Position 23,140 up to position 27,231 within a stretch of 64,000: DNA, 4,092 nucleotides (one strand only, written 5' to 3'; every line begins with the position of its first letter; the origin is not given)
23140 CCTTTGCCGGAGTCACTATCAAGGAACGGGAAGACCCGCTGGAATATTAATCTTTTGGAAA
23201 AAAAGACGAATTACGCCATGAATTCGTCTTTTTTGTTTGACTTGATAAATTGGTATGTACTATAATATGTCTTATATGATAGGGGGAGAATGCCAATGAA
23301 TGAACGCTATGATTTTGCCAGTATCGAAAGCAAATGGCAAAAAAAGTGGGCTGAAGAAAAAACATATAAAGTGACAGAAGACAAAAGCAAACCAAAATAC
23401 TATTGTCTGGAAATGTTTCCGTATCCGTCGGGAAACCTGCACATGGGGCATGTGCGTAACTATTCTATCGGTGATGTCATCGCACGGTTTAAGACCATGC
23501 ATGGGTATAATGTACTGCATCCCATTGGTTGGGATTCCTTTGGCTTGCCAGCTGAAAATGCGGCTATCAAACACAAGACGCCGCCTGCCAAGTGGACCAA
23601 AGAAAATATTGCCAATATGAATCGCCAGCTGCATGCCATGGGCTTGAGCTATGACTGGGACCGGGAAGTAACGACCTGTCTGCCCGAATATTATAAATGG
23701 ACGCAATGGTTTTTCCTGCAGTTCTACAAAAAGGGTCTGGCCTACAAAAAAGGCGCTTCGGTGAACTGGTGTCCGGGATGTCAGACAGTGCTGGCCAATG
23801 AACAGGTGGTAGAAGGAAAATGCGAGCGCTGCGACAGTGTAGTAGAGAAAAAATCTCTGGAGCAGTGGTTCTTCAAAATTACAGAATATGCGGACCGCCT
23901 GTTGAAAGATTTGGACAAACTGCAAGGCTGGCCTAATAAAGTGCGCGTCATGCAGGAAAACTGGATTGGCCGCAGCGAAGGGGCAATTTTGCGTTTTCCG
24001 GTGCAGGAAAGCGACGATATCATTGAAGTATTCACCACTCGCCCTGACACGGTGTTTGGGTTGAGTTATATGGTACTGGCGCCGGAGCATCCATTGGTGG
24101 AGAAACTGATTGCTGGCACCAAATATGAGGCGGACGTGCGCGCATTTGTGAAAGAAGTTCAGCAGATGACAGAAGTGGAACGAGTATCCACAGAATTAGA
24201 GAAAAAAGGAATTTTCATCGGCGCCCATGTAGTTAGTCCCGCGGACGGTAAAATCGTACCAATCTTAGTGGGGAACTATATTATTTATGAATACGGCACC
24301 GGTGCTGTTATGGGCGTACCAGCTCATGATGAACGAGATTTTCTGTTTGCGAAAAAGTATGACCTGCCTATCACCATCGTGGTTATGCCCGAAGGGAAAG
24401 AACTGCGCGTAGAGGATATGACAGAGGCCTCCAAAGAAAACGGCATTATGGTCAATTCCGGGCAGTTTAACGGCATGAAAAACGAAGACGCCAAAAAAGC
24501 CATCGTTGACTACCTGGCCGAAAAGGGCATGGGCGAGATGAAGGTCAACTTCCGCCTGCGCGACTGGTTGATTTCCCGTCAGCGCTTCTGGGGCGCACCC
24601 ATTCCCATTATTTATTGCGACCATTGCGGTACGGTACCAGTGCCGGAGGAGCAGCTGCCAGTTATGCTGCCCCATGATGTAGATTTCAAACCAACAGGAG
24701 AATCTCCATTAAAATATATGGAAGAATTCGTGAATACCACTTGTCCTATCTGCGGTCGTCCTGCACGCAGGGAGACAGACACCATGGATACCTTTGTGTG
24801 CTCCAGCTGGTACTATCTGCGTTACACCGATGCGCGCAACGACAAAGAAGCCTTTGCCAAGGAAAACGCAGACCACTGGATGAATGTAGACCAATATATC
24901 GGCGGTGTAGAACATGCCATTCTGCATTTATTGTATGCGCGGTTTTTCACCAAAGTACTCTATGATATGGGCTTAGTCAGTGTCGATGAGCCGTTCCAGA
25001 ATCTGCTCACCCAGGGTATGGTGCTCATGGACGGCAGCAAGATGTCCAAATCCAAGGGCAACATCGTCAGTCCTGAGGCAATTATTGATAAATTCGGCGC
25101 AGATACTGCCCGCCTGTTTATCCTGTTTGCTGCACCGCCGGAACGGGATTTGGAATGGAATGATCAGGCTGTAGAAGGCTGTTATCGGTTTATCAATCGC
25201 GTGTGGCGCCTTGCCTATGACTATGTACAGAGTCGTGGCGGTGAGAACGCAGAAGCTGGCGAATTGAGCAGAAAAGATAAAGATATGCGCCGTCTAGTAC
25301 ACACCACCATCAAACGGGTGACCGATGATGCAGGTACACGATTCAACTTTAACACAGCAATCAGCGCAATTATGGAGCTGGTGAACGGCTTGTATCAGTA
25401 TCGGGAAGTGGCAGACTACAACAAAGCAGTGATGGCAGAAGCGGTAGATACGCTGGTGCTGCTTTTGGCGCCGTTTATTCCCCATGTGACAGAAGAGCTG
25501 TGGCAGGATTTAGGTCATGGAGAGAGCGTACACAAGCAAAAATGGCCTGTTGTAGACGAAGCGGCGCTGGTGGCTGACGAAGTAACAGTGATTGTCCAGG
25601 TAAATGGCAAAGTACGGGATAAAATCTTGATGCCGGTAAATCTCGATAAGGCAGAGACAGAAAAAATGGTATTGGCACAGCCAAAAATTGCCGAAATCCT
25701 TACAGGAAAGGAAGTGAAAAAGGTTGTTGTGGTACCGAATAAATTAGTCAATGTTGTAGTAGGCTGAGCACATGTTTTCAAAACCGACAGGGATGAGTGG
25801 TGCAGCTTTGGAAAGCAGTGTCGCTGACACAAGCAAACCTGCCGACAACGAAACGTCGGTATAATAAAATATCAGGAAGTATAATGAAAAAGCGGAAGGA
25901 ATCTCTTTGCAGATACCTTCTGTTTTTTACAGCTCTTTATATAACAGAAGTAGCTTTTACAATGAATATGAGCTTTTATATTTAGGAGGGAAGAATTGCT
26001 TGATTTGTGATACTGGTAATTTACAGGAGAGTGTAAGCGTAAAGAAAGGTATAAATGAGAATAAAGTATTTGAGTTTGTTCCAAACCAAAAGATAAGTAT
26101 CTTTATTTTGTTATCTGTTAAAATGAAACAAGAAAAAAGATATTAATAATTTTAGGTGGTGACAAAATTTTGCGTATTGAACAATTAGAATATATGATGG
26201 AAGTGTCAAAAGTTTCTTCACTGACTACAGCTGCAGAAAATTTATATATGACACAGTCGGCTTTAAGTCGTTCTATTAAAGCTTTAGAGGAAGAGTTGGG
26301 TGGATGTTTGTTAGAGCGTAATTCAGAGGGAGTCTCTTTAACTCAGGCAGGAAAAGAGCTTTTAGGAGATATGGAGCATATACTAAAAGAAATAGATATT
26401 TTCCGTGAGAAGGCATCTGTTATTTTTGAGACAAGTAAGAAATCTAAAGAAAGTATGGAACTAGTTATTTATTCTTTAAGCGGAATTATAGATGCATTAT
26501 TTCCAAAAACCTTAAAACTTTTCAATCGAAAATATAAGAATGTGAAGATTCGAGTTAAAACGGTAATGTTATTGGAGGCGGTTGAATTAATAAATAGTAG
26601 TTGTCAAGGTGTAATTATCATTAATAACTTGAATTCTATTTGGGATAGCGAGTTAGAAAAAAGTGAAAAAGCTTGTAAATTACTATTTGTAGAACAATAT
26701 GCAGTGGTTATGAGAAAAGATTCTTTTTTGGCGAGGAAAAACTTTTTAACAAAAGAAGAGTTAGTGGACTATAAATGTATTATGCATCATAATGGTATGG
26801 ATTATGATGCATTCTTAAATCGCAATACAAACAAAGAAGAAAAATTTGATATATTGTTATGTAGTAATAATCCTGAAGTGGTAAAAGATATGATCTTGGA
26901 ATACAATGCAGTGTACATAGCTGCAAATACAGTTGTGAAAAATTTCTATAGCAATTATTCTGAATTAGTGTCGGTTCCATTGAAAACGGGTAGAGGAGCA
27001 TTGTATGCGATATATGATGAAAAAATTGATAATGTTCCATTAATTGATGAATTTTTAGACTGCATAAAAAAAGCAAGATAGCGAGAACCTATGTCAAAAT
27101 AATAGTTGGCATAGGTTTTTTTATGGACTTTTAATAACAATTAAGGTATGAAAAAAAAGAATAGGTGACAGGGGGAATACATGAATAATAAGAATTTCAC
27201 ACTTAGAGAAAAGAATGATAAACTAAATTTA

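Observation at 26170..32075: AT-rich island encoding an orphan glycyl-radical eliminase with an anion permease, an SDR and LysR, but no activating enzyme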

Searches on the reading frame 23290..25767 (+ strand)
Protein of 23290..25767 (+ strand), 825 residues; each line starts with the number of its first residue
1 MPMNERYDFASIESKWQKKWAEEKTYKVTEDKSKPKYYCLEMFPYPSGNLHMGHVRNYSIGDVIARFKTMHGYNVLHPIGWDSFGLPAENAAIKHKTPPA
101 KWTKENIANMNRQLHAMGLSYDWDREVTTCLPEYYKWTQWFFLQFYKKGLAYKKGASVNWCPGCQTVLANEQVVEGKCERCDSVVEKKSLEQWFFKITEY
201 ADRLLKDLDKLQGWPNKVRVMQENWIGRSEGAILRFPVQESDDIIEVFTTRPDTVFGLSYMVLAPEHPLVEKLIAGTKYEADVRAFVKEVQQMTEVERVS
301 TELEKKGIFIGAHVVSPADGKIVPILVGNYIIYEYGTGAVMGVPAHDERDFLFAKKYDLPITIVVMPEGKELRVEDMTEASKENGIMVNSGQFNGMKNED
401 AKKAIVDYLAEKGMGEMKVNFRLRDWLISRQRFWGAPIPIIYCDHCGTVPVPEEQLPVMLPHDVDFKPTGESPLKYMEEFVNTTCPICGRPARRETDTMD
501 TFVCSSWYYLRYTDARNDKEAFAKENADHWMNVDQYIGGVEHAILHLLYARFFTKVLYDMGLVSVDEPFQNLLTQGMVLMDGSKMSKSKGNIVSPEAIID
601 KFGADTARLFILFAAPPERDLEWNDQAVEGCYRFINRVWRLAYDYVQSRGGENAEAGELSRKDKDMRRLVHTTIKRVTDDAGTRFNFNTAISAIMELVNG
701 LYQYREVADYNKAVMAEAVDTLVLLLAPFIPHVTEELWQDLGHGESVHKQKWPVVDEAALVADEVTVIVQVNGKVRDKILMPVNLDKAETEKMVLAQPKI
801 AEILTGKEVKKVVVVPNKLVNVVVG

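Call 4: search_protein_families(library=pfam, proteins=[window:23290-25767:+])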
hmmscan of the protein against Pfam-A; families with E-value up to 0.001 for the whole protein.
window:23290-25767:+ (825 aa): 6 families
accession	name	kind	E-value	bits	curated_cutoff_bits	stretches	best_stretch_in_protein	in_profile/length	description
PF13603.12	tRNA-synt_1_2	-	4.3e-71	238.7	25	1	223-409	1-184/185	Leucyl-tRNA synthetase, editing domain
PF00133.28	tRNA-synt_1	-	3e-58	198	22.7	2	15-227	1-226/414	tRNA synthetases class I (I, L, M and V)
PF09334.17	tRNA-synt_1g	-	3.3e-36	125.3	20.1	2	43-183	7-144/391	tRNA synthetases class I (M)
PF08264.19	Anticodon_1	-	8.3e-27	94.3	25.1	1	663-786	1-143/148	Anticodon-binding domain of tRNA ligase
PF01406.26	tRNA-synt_1e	-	1.6e-09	38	27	1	569-627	238-295/301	tRNA synthetases class I (C) catalytic domain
PF01921.24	tRNA-synt_1f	-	2.6e-05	23.8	27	0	578-623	275-320/360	tRNA synthetases class I (K)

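Call 38: find_homologous_proteins(query=window:23296-25767:+, max_evalue=1e-100)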
Query window:23296-25767:+ (823 aa): 8000 proteins with E <= 1e-100 among 8000 candidates; the best 120 are listed.
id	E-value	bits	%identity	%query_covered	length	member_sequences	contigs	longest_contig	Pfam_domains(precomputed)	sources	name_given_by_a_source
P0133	0.0e+0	1932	100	100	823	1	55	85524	PF09334.18,PF01406.26,PF08264.20,PF13603.13,PF00133.29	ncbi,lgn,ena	-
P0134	0.0e+0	1930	100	100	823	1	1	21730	PF09334.18,PF01406.26,PF08264.20,PF13603.13,PF01921.25,PF00133.29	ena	-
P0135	0.0e+0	1923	99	100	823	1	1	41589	PF09334.18,PF01406.26,PF08264.20,PF13603.13,PF00133.29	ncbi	-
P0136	0.0e+0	1921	99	100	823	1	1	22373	PF09334.18,PF01406.26,PF08264.20,PF13603.13,PF00133.29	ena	-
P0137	0.0e+0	1920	99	100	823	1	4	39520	PF09334.18,PF01406.26,PF08264.20,PF13603.13,PF00133.29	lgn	-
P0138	0.0e+0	1920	99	100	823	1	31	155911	PF09334.18,PF01406.26,PF08264.20,PF13603.13,PF00133.29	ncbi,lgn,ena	-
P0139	0.0e+0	1920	99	100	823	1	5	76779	PF09334.18,PF01406.26,PF08264.20,PF13603.13,PF00133.29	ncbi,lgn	-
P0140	0.0e+0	1920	99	100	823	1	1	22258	PF09334.18,PF01406.26,PF08264.20,PF13603.13,PF00133.29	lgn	-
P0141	0.0e+0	1919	99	100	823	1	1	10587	PF09334.18,PF01406.26,PF08264.20,PF13603.13,PF00133.29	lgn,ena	-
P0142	0.0e+0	1919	99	100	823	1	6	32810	PF09334.18,PF01406.26,PF08264.20,PF13603.13,PF00133.29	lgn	-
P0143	0.0e+0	1918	99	100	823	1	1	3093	PF09334.18,PF01406.26,PF08264.20,PF13603.13,PF00133.29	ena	-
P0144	0.0e+0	1918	99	100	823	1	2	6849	PF09334.18,PF01406.26,PF08264.20,PF13603.13,PF00133.29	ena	-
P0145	0.0e+0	1917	99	100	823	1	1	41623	PF09334.18,PF01406.26,PF08264.20,PF13603.13,PF00133.29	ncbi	-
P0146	0.0e+0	1917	99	100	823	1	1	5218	PF09334.18,PF01406.26,PF08264.20,PF13603.13,PF00133.29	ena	-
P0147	0.0e+0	1917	99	100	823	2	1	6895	PF09334.18,PF01406.26,PF08264.20,PF13603.13,PF00133.29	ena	-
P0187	0.0e+0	1911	99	100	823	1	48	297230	PF09334.18,PF01406.26,PF08264.20,PF13603.13,PF01921.25,PF00133.29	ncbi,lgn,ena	-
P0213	0.0e+0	1775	90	100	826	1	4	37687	PF09334.18,PF01406.26,PF08264.20,PF13603.13,PF00133.29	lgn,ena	-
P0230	0.0e+0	1654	83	100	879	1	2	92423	PF09334.18,PF01406.26,PF08264.20,PF13603.13,PF00133.29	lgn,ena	-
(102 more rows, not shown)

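Call 39: find_encoding_contigs(protein=P0187, flank=10000, max_places=4)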
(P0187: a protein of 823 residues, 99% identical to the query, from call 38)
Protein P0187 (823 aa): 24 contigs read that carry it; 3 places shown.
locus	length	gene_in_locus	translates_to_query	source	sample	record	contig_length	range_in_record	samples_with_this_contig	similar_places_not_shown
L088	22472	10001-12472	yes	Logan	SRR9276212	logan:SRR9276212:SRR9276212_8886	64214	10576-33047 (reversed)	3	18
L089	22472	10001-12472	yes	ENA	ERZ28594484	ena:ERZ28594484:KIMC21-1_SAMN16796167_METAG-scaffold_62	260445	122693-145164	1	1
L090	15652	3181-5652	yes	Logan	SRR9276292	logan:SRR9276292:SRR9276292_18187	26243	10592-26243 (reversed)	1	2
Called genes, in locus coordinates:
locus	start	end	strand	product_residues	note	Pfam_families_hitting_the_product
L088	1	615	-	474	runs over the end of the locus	PF07833:Cu_amine_oxidN1, PF09992:NAGPA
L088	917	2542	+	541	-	PF07969:Amidohydro_3, PF01979:Amidohydro_1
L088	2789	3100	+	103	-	-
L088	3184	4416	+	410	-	PF13672:PP2C_2 (faint), PF19732:SpoIIE_N, PF07228:SpoIIE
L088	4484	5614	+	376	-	-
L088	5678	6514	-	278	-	PF03180:Lipoprotein_9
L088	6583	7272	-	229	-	PF00528:BPD_transp_1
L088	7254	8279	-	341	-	PF00005:ABC_tran, PF02463:SMC_N, PF13304:AAA_21, PF09383:NIL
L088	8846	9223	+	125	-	PF01325:Fe_dep_repress, PF12802:MarR_2 (faint), PF02742:Fe_dep_repr_C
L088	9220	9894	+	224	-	-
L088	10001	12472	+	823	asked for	PF00133:tRNA-synt_1, PF01406:tRNA-synt_1e (faint), PF01921:tRNA-synt_1f (faint), PF09334:tRNA-synt_1g, PF13603:tRNA-synt_1_2, PF00133:tRNA-synt_1, PF09334:tRNA-synt_1g, PF08264:Anticodon_1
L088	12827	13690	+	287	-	PF00149:Metallophos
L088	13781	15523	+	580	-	PF00753:Lactamase_B, PF23023:Anti-Pycsar_Apyc1 (faint), PF12706:Lactamase_B_2, PF22505:RNase_J_b_CASP, PF07521:RMMBL, PF17770:RNase_J_C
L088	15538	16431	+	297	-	PF00574:CLP_protease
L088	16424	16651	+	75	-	PF14035:YlzJ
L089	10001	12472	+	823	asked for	PF00133:tRNA-synt_1, PF01406:tRNA-synt_1e (faint), PF01921:tRNA-synt_1f (faint), PF09334:tRNA-synt_1g, PF13603:tRNA-synt_1_2, PF00133:tRNA-synt_1, PF09334:tRNA-synt_1g, PF08264:Anticodon_1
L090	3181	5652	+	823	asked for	PF00133:tRNA-synt_1, PF01406:tRNA-synt_1e (faint), PF01921:tRNA-synt_1f (faint), PF09334:tRNA-synt_1g, PF13603:tRNA-synt_1_2, PF00133:tRNA-synt_1, PF09334:tRNA-synt_1g, PF08264:Anticodon_1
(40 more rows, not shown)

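Call 40: find_encoding_contigs(protein=P0213, flank=10000, max_places=3)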
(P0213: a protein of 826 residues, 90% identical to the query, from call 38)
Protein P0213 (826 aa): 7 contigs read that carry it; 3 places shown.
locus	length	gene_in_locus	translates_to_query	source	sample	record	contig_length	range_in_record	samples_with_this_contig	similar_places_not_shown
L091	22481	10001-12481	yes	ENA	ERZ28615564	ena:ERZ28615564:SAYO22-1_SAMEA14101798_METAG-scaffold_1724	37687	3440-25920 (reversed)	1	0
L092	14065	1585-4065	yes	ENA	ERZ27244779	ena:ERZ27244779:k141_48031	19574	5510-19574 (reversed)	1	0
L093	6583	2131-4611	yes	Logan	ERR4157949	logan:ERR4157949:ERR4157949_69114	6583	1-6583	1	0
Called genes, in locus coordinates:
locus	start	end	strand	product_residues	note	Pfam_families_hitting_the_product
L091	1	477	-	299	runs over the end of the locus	PF00126:HTH_1, PF03466:LysR_substrate (weak)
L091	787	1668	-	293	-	PF04055:Radical_SAM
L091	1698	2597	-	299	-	PF04055:Radical_SAM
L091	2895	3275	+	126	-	PF01638:HxlR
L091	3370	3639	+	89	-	PF20648:DUF6809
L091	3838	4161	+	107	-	PF03551:PadR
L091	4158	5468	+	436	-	PF11193:DUF2812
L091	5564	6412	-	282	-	PF03180:Lipoprotein_9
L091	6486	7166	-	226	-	PF00528:BPD_transp_1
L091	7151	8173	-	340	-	PF00005:ABC_tran, PF02463:SMC_N, PF13304:AAA_21 (weak), PF09383:NIL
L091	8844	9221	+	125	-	PF01325:Fe_dep_repress, PF12802:MarR_2 (faint), PF02742:Fe_dep_repr_C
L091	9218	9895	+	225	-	PF13315:DUF4085 (weak)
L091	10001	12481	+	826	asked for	PF00133:tRNA-synt_1, PF01406:tRNA-synt_1e (faint), PF09334:tRNA-synt_1g, PF13603:tRNA-synt_1_2, PF00133:tRNA-synt_1, PF09334:tRNA-synt_1g, PF08264:Anticodon_1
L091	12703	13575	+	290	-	PF00149:Metallophos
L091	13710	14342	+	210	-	-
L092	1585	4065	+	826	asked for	PF00133:tRNA-synt_1, PF01406:tRNA-synt_1e (faint), PF09334:tRNA-synt_1g, PF13603:tRNA-synt_1_2, PF00133:tRNA-synt_1, PF09334:tRNA-synt_1g, PF08264:Anticodon_1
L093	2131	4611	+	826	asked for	PF00133:tRNA-synt_1, PF01406:tRNA-synt_1e (faint), PF09334:tRNA-synt_1g, PF13603:tRNA-synt_1_2, PF00133:tRNA-synt_1, PF09334:tRNA-synt_1g, PF08264:Anticodon_1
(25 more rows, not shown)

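Call 41: find_encoding_contigs(protein=P0230, flank=10000, max_places=2)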
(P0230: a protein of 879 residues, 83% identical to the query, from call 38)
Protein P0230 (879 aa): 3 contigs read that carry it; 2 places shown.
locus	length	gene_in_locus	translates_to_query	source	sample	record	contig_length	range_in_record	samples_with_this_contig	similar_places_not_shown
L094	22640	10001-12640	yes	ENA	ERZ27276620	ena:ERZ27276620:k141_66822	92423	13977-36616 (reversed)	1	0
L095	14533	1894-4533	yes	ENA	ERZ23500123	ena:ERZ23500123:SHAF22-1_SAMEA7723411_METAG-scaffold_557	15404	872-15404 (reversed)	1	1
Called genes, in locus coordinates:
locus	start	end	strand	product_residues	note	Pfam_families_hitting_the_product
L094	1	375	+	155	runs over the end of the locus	PF04542:Sigma70_r2, PF08281:Sigma70_r4_2, PF04545:Sigma70_r4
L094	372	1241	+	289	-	PF11738:DUF3298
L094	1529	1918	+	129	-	PF00392:GntR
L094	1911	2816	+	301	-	PF00005:ABC_tran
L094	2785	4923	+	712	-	PF20047:DUF6449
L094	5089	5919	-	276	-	PF03180:Lipoprotein_9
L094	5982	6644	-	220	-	PF00528:BPD_transp_1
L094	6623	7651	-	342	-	PF00005:ABC_tran, PF02463:SMC_N, PF13401:AAA_22 (faint), PF13304:AAA_21, PF09383:NIL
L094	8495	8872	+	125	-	PF01325:Fe_dep_repress, PF12802:MarR_2 (weak), PF02742:Fe_dep_repr_C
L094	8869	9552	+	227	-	-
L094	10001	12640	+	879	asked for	PF00133:tRNA-synt_1, PF01406:tRNA-synt_1e (faint), PF09334:tRNA-synt_1g, PF13603:tRNA-synt_1_2, PF00133:tRNA-synt_1, PF09334:tRNA-synt_1g (weak), PF08264:Anticodon_1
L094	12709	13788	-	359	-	PF13515:FUSC_2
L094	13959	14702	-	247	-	PF02463:SMC_N, PF13476:AAA_23 (weak), PF00005:ABC_tran, PF09818:ABC_ATPase (faint), PF13555:AAA_29 (faint), PF13304:AAA_21 (weak)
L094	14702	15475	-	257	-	PF00528:BPD_transp_1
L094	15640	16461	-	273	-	PF00497:SBP_bac_3, PF10613:Lig_chan-Glu_bd (weak)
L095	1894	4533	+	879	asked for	PF00133:tRNA-synt_1, PF01406:tRNA-synt_1e (faint), PF09334:tRNA-synt_1g, PF13603:tRNA-synt_1_2, PF00133:tRNA-synt_1, PF09334:tRNA-synt_1g (weak), PF08264:Anticodon_1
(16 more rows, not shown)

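Call 70: find_encoding_contigs(protein=P0137, flank=10000, max_places=3)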
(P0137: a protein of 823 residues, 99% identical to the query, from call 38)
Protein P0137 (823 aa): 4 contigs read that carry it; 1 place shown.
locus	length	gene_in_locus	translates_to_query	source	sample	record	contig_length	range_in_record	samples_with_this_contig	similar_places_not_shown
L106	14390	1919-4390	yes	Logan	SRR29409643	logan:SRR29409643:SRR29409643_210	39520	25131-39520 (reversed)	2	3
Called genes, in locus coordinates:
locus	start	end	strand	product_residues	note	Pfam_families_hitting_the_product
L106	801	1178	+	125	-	PF01325:Fe_dep_repress, PF12802:MarR_2 (faint), PF02742:Fe_dep_repr_C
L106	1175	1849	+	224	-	-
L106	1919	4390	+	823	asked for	PF00133:tRNA-synt_1, PF01406:tRNA-synt_1e (faint), PF09334:tRNA-synt_1g, PF13603:tRNA-synt_1_2, PF00133:tRNA-synt_1, PF09334:tRNA-synt_1g, PF08264:Anticodon_1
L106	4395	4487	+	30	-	-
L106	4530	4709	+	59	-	-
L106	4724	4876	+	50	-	-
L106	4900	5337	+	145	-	PF00126:HTH_1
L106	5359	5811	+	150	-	PF03466:LysR_substrate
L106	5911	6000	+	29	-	-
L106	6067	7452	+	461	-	PF00939:Na_sulph_symp, PF03600:CitMHS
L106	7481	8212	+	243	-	PF02901:PFL-like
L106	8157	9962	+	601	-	PF02901:PFL-like, PF01228:Gly_radical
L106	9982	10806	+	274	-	PF00106:adh_short, PF08659:KR (weak), PF13561:adh_short_C2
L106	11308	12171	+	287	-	PF00149:Metallophos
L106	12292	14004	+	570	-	PF00753:Lactamase_B, PF23023:Anti-Pycsar_Apyc1 (faint), PF12706:Lactamase_B_2, PF22505:RNase_J_b_CASP, PF07521:RMMBL, PF17770:RNase_J_C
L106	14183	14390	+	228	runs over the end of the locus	PF00574:CLP_protease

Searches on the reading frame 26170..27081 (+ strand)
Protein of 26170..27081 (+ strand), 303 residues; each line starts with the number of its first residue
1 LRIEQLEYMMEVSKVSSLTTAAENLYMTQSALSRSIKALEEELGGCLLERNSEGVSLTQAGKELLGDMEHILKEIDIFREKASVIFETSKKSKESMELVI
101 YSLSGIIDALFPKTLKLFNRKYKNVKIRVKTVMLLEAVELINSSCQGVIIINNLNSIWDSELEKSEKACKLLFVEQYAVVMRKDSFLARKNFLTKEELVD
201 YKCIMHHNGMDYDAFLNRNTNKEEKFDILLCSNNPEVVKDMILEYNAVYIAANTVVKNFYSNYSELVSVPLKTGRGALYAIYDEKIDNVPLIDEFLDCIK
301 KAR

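Call 4: search_protein_families(library=pfam, proteins=[window:26170-27081:+])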
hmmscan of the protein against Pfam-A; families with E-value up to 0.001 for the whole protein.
window:26170-27081:+ (303 aa): 2 families
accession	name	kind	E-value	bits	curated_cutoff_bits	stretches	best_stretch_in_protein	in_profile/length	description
PF00126.33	HTH_1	-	1.6e-18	66.9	26.6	1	3-62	1-60/60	Bacterial regulatory helix-turn-helix protein, lysR family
PF03466.25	LysR_substrate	-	1.1e-13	51.4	28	1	94-301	4-206/209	LysR substrate binding domain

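Call 5: search_protein_families(library=ncbifam, proteins=[window:26170-27081:+], max_evalue=0.00001)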
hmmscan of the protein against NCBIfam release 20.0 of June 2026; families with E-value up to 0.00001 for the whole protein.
window:26170-27081:+ (303 aa): 49 families (the best 25 are shown)
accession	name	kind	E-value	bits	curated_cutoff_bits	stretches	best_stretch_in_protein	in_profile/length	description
NF040786.1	LysR_Sec_metab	equivalog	9.8e-24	83.9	250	1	1-301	1-296/298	selenium metabolism-associated LysR family transcriptional regulator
NF053705.1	TransRegGltCGpos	equivalog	9e-23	80.9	350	1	1-212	1-201/300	glutamate biosynthesis transcriptional regulator GltC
NF047520.1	trans_act_CidR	equivalog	2.2e-21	76.3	415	1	1-262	1-251/292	cidABC operon transcriptional activator CidR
TIGR02424.1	TF_pcaQ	equivalog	2.9e-20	72.4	303.8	1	4-258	6-252/300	pca operon transcription factor PcaQ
NF007307.0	PRK09791.1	equivalog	4.3e-20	72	336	1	2-209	6-201/302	LysR family transcriptional regulator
NF007439.0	PRK09986.1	equivalog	7.1e-20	71.5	290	1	4-299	10-294/296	LysR family transcriptional regulator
NF045775.1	acetoin_reg_AlsR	exception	8.6e-20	71.4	430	1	1-217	1-208/290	acetoin biosynthesis transcriptional regulator AlsR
NF047354.1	trans_reg_GltC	equivalog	1e-18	67.9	300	1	1-189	1-179/290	glutamate biosynthesis transcriptional regulator GltC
NF009327.0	PRK12684.1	subfamily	3.3e-18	66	402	1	1-242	1-234/313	CysB family HTH-type transcriptional regulator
NF040888.1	trans_reg_YafC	equivalog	1.3e-17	63.6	470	1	3-299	5-289/293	DNA-binding transcriptional regulator YafC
NF009326.0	PRK12681.1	equivalog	1.2e-16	61.1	436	1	1-252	1-244/324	HTH-type transcriptional regulator CysB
NF008722.0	PRK11716.1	equivalog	4.7e-16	58.7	246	1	1-152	1-147/293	HTH-type transcriptional activator IlvY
NF008352.0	PRK11139.1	subfamily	2.2e-15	56.5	288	1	16-135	21-133/305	transcriptional regulator GcvA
TIGR03418.1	chol_sulf_TF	equivalog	2.6e-15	56.2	324.8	1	3-82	3-82/291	choline sulfate utilization transcriptional regulator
NF008361.0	PRK11151.1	equivalog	4e-15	55.8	329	1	1-209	1-197/305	DNA-binding transcriptional regulator OxyR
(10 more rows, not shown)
